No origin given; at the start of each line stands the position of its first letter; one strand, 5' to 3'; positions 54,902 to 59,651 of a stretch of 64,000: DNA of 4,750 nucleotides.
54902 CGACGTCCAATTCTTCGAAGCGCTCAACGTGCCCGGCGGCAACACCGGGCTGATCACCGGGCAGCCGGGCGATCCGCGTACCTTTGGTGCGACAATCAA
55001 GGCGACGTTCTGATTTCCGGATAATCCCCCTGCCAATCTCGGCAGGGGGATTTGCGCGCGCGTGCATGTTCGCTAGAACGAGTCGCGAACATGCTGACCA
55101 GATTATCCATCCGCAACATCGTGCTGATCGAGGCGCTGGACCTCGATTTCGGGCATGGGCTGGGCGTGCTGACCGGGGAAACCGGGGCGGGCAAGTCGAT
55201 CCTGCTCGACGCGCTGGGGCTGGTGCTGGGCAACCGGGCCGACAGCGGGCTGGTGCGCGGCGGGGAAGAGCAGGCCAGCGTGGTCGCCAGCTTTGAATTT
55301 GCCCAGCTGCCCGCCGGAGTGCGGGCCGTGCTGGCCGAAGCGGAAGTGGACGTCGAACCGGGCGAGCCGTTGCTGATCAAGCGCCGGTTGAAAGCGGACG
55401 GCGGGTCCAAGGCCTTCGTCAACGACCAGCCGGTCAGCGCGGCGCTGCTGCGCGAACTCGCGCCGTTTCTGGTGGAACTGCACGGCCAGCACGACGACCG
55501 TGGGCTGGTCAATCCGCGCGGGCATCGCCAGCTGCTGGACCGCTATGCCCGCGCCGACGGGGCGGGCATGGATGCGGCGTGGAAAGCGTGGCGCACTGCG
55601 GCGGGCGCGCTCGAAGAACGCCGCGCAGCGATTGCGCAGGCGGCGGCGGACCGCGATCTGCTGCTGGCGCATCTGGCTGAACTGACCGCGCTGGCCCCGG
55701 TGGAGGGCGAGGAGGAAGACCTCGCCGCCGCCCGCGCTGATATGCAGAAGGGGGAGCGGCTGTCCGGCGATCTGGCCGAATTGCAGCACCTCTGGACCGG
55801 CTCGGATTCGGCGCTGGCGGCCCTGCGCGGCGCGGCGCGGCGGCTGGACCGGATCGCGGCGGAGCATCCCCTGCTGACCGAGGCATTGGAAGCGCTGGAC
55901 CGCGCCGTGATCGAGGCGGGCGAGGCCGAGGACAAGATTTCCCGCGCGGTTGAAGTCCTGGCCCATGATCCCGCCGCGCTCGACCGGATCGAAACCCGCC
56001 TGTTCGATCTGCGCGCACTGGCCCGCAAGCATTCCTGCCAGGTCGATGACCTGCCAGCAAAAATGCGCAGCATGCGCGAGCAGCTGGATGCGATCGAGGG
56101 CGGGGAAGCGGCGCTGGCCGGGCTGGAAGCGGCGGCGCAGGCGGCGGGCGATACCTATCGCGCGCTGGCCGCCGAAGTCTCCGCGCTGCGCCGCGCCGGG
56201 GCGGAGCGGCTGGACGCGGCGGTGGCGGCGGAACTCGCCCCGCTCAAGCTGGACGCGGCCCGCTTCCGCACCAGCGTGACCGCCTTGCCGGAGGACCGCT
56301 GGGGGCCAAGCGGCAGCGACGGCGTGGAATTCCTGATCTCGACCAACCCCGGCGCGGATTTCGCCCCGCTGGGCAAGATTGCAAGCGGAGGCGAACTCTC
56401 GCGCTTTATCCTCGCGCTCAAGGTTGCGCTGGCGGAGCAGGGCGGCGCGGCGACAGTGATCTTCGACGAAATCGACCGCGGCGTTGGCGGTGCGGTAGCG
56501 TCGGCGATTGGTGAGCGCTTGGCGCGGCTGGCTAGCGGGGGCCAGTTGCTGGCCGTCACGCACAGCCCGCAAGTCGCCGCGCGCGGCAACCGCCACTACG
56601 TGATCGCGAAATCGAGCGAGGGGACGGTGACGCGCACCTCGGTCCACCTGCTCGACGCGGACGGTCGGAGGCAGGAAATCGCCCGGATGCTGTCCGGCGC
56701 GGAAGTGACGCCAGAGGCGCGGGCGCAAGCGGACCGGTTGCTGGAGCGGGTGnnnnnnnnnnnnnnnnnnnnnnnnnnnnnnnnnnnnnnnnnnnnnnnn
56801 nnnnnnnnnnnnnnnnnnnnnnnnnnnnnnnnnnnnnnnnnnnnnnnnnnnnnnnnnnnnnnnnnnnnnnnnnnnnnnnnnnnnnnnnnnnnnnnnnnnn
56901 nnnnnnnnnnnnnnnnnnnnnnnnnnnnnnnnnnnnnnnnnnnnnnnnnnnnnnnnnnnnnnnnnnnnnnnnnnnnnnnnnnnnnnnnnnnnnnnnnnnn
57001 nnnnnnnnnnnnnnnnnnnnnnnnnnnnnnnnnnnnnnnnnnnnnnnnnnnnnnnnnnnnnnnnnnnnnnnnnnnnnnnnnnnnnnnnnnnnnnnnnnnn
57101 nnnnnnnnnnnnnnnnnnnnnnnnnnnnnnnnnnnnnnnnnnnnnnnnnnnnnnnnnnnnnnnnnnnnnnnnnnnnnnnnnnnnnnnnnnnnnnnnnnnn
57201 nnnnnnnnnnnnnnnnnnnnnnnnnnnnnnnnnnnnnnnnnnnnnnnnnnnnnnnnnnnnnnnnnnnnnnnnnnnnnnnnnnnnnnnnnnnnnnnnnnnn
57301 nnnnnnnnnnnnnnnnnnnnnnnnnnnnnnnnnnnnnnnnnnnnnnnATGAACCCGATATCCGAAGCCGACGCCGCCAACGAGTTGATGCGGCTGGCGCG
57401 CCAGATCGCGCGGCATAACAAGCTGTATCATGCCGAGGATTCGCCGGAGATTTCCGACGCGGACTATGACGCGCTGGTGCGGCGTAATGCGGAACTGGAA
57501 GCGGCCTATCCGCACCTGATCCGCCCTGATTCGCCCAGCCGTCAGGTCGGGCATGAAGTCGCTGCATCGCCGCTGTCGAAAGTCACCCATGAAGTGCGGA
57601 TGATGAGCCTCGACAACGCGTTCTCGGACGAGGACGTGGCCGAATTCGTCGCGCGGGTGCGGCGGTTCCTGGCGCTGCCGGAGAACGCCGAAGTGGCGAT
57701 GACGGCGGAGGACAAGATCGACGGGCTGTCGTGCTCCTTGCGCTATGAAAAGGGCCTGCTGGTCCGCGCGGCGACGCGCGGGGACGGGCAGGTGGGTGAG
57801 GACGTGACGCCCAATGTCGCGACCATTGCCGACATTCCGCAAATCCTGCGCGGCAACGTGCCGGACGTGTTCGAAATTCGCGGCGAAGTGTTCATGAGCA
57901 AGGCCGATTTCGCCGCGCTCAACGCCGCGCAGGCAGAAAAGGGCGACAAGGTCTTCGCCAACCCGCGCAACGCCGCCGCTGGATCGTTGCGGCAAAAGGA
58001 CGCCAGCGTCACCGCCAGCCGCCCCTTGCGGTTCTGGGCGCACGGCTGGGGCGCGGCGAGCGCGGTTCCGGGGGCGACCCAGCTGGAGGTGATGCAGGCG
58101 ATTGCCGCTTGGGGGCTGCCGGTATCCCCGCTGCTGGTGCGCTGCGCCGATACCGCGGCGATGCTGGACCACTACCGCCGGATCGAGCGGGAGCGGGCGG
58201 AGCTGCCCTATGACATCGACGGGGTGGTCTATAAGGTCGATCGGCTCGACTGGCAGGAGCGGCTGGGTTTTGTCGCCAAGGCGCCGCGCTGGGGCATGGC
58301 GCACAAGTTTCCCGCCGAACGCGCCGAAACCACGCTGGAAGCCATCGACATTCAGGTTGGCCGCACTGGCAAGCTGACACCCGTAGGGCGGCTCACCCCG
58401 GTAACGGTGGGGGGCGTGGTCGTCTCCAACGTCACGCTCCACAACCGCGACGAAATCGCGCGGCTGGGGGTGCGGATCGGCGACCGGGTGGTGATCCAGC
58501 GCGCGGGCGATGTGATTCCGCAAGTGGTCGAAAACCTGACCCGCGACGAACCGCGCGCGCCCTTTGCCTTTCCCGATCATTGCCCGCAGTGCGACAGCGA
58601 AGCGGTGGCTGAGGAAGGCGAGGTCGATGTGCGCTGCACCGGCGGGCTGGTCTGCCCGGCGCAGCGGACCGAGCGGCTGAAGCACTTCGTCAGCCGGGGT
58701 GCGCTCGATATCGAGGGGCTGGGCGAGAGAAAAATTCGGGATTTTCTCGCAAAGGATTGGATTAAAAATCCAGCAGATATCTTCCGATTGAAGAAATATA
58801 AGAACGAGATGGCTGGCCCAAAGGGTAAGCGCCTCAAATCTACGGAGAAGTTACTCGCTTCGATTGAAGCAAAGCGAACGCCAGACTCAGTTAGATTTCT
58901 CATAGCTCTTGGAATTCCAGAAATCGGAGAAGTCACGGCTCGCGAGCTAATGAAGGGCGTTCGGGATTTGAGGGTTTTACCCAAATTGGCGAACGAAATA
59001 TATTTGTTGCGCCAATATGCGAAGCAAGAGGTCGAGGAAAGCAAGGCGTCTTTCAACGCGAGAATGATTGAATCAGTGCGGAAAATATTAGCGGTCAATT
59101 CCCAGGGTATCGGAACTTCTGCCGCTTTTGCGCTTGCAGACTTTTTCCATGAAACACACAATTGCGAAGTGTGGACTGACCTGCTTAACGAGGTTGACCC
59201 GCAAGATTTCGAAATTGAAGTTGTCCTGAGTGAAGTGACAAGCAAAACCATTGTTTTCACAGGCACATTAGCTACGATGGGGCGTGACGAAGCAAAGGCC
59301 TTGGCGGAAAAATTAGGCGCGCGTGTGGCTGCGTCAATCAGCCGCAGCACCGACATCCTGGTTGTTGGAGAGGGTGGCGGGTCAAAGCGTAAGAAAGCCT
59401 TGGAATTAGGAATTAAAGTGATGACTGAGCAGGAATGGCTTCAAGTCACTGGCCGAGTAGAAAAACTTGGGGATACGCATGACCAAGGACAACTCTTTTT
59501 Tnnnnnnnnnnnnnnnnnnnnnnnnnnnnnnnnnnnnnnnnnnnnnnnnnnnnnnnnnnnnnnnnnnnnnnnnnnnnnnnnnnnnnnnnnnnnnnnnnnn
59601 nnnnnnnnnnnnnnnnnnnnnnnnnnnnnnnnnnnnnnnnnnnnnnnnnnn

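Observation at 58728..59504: Essential DNA ligase with a swapped low-GC C-terminal third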

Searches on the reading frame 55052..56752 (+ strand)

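Call 4: search_protein_families(library=pfam, proteins=[window:55052-56752:+], max_evalue=0.01)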
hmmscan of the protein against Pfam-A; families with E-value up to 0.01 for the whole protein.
window:55052-56752:+ (567 aa): 5 families
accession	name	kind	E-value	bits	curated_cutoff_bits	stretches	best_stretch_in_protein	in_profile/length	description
PF02463.25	SMC_N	-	2.8e-16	60.1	40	1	15-525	2-218/220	RecF/RecN/SMC N terminal domain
PF13476.12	AAA_23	-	1.5e-09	39.2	27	1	17-69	1-52/201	AAA domain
PF13304.12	AAA_21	-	1.3e-08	35.7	27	1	454-508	246-302/304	AAA domain, putative AbiEii toxin, Type IV TA system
PF13555.12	AAA_29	-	0.00011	22.4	27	1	18-60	4-47/61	P-loop containing region of AAA domain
PF13401.12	AAA_22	-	0.0008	20.2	27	1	33-74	3-33/130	AAA domain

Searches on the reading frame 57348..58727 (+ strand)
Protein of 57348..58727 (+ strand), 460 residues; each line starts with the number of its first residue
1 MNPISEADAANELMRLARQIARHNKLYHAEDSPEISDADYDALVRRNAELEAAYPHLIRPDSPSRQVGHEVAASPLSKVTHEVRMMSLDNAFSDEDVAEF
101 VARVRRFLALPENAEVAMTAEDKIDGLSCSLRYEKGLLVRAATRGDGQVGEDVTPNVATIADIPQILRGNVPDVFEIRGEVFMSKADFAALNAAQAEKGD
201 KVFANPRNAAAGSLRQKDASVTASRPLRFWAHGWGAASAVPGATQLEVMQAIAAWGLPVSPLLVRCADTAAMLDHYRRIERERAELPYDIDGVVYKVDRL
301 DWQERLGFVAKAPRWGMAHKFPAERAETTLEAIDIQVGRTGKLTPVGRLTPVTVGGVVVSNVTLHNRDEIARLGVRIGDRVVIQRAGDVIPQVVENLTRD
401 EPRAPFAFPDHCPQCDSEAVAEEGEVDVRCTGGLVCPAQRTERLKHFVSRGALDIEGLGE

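Call 12: find_related_loci(query=window:57348-58727:+, collection=genome_contigs, flank=7000)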
Query window:57348-58727:+ (460 aa) in genome_contigs; peptide patterns used: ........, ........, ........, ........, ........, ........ (x = any residue, [..] = any of these).
598 stretches matched a pattern (row limit reached: there are more); 562 encode a relative of the query (tblastn E <= 1e-3); the best 80 are kept; 80 distinct loci.
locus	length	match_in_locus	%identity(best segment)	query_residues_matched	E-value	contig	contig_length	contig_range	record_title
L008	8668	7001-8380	96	1-460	0e+0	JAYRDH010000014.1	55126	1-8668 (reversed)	MAG: Novosphingobium sp. isolate SH_SHASGE1bin.32 NODE_517_length_55126_cov_2.246895, whole genome shotgun sequence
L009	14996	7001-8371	87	4-460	0e+0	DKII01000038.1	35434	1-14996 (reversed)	MAG TPA_asm: Novosphingobium sp. UBA6722 UBA6722_contig_8276, whole genome shotgun sequence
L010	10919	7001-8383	87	1-460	0e+0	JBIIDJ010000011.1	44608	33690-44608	MAG: Novosphingobium sp. isolate ME2000-08-17pf_3300042335_group1_bin166 Rohwer_bin2011_scaffold_332_c1, whole genome sh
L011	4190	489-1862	88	3-460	0e+0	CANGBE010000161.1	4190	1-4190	MAG: Sphingomonadaceae bacterium isolate Jr-28jun17-130 genome assembly, contig: Jr-28jun17-C33688, whole genome shotgun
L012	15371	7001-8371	87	4-460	0e+0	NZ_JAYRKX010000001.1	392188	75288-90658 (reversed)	MAG: Novosphingobium sp. isolate XM2_XAASGE1bin.26 NODE_19_length_392188_cov_6.213296, whole genome shotgun sequence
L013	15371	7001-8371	87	4-460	0e+0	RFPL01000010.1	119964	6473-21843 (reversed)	MAG: Sphingomonadaceae bacterium isolate WB4_6_108 contig_100_9, whole genome shotgun sequence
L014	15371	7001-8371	87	4-460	0e+0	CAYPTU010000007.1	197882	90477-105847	MAG TPA_asm: uncultured Novosphingobium sp. isolate SRP292972_co1_71 genome assembly, contig: NODE_97_length_197882_cov_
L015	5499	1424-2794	87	4-460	0e+0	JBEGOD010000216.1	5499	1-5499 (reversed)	MAG: Pseudomonadota bacterium isolate NASQAN2016_178_B_bin.27 scaffold_360240, whole genome shotgun sequence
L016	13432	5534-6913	87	1-460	0e+0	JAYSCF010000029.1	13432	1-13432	MAG: Novosphingobium sp. isolate ZZ2_ZZA245_bin.14 NODE_3724_length_13432_cov_6.396576, whole genome shotgun sequence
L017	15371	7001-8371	88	4-460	0e+0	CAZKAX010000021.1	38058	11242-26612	MAG TPA_asm: uncultured Novosphingobium sp. isolate binchicken_co328_25 genome assembly, contig: NODE_572_length_38058_c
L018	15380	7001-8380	88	1-460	0e+0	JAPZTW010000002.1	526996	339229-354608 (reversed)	MAG: Sphingomonadaceae bacterium isolate LE19-251.1G c_000000006300, whole genome shotgun sequence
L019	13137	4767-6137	86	4-460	0e+0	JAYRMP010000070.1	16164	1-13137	MAG: Novosphingobium sp. isolate XM2_XAASGE2bin.4 NODE_1896_length_16164_cov_1.922367, whole genome shotgun sequence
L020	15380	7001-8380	85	1-460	0e+0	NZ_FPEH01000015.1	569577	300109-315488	Novosphingobium sp. NDB2Meth1, whole genome shotgun sequence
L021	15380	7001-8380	87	1-460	0e+0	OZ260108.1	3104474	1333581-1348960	MAG: Sphingomonadaceae bacterium isolate NI281-mx-bin06 genome assembly, chromosome: 1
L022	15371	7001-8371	86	4-460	0e+0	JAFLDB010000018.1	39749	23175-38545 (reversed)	MAG: Sphingomonadales bacterium isolate UWPOB_SPHING2 gnl_X_LDJEEBND_18, whole genome shotgun sequence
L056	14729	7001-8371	83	4-460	0e+0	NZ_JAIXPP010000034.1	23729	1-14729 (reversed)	MAG: Novosphingobium sp. isolate C1_MAG_00068 C1_MAG_00068_000000000065, whole genome shotgun sequence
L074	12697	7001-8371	84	4-460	0e+0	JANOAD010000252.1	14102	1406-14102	MAG: Novosphingobium sp. isolate VAR_18_metabat_362 VAR_18_k141_3382315, whole genome shotgun sequence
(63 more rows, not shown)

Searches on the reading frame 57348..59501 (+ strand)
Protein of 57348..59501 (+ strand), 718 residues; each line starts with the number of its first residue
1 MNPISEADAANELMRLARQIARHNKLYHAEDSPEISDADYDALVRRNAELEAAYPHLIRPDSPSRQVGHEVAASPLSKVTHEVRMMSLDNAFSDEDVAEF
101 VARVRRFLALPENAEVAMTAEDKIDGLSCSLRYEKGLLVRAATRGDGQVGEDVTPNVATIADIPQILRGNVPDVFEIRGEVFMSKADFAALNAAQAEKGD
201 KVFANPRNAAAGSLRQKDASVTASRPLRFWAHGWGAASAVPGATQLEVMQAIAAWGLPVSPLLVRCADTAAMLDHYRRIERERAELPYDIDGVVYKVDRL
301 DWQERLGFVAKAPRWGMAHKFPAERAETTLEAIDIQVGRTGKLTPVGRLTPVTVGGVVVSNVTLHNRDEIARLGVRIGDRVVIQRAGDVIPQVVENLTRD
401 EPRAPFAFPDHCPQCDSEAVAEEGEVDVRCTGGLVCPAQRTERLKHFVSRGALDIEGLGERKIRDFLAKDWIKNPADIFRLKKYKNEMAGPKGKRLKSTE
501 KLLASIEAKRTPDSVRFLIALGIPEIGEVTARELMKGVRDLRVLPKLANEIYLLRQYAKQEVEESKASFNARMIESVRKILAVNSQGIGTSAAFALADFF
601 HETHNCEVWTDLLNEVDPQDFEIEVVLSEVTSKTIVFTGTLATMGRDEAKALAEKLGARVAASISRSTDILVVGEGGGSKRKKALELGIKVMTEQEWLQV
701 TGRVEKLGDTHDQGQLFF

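Call 4: search_protein_families(library=pfam, proteins=[window:57348-59501:+], max_evalue=0.01)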
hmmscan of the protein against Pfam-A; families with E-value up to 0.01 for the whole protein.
window:57348-59501:+ (718 aa): 7 families
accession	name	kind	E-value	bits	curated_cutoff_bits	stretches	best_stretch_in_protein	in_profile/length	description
PF01653.23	DNA_ligase_aden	-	2.4e-93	312.8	27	1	76-324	4-253/253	NAD-dependent DNA ligase adenylation domain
PF03120.22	DNA_ligase_OB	-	6.8e-31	106.4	32.9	1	327-402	1-76/79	NAD-dependent DNA ligase OB-fold domain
PF00533.33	BRCT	-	2e-13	50.8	21.3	1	633-699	9-76/78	BRCA1 C Terminus (BRCT) domain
PF03119.21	DNA_ligase_ZBD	-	3.6e-10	40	25.8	1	411-438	1-27/27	NAD-dependent DNA ligase C4 zinc finger domain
PF22745.1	Nlig-Ia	-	4.5e-06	27.7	27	1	11-59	4-52/92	DNA ligase-like, N-terminal NAD+-binding domain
PF12826.13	HHH_2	-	6.6e-06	26.6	27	1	516-545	1-30/64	Helix-hairpin-helix motif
PF12738.14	PTCB-BRCT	-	1.5e-05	25.3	22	1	636-693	4-60/63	twin BRCT domain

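Call 14: search_protein_families(library=ncbifam, proteins=[window:57348-59501:+], max_evalue=0.1)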
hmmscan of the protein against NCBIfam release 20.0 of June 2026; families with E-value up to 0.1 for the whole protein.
window:57348-59501:+ (718 aa): 7 families
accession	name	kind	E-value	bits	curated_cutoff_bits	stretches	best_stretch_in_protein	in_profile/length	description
NF005932.1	PRK07956.1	equivalog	7.3e-239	794.7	369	1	13-700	3-663/664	NAD-dependent DNA ligase LigA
TIGR00575.1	dnlj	equivalog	5.7e-221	735.4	444.45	1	16-697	1-652/652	NAD-dependent DNA ligase LigA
NF010931.0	PRK14351.1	equivalog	8.1e-176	586.5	1051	1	4-699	27-680/692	NAD-dependent DNA ligase LigA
NF010930.0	PRK14350.1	equivalog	5.8e-97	325.6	652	1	8-693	4-657/669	NAD-dependent DNA ligase LigA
NF005987.0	PRK08097.1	equivalog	7.1e-48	163.4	498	1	5-540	26-513/562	NAD-dependent DNA ligase LigB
NF004844.0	PRK06195.1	equivalog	6.6e-10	38.9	373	1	622-691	219-281/309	DNA polymerase III subunit epsilon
NF047932.1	antiphage_GapS2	exception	1.2e-06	28.9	330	1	630-693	122-188/189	anti-phage protein GapS2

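Call 83: find_homologous_proteins(query=window:57348-59501:+, max_evalue=1e-100)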
Query window:57348-59501:+ (718 aa): 8000 proteins with E <= 1e-100 among 8000 candidates; the best 120 are listed.
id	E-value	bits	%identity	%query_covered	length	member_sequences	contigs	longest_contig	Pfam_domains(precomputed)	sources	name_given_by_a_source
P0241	0.0e+0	1601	100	100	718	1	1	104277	PF12826.14,PF03120.23,PF01653.24,PF00533.34,PF03119.22,PF22745.3,PF12738.14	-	-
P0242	0.0e+0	1192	79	98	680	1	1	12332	PF12826.14,PF03120.23,PF01653.24,PF00533.34,PF03119.22,PF22745.3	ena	-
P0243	0.0e+0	1188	78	98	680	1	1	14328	PF12826.14,PF03120.23,PF01653.24,PF00533.34,PF03119.22,PF22745.3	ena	-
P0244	0.0e+0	1185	78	98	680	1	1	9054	PF12826.14,PF03120.23,PF01653.24,PF00533.34,PF03119.22,PF22745.3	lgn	-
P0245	0.0e+0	1185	78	98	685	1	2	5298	PF12826.14,PF03120.23,PF01653.24,PF00533.34,PF03119.22,PF22745.3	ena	-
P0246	0.0e+0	1185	78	98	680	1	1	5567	PF12826.14,PF03120.23,PF01653.24,PF00533.34,PF03119.22,PF22745.3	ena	-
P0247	0.0e+0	1185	78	98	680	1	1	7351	PF12826.14,PF03120.23,PF01653.24,PF00533.34,PF03119.22,PF22745.3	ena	-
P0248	0.0e+0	1184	78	98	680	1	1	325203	PF12826.14,PF03120.23,PF01653.24,PF00533.34,PF03119.22,PF22745.3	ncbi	-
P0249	0.0e+0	1184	78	98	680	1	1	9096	PF12826.14,PF03120.23,PF01653.24,PF00533.34,PF03119.22,PF22745.3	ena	-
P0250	0.0e+0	1183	78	98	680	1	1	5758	PF12826.14,PF03120.23,PF01653.24,PF00533.34,PF03119.22,PF22745.3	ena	-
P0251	0.0e+0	1183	76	98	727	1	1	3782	PF12826.14,PF03120.23,PF01653.24,PF00533.34,PF03119.22,PF22745.3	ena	-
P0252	0.0e+0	1182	78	98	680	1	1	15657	PF12826.14,PF03120.23,PF01653.24,PF00533.34,PF03119.22,PF22745.3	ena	-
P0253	0.0e+0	1182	76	98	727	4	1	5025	PF12826.14,PF03120.23,PF01653.24,PF00533.34,PF03119.22,PF22745.3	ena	-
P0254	0.0e+0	1182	78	98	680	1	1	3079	PF12826.14,PF03120.23,PF01653.24,PF00533.34,PF03119.22,PF22745.3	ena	-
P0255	0.0e+0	1181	78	98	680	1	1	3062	PF12826.14,PF03120.23,PF01653.24,PF00533.34,PF03119.22,PF22745.3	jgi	-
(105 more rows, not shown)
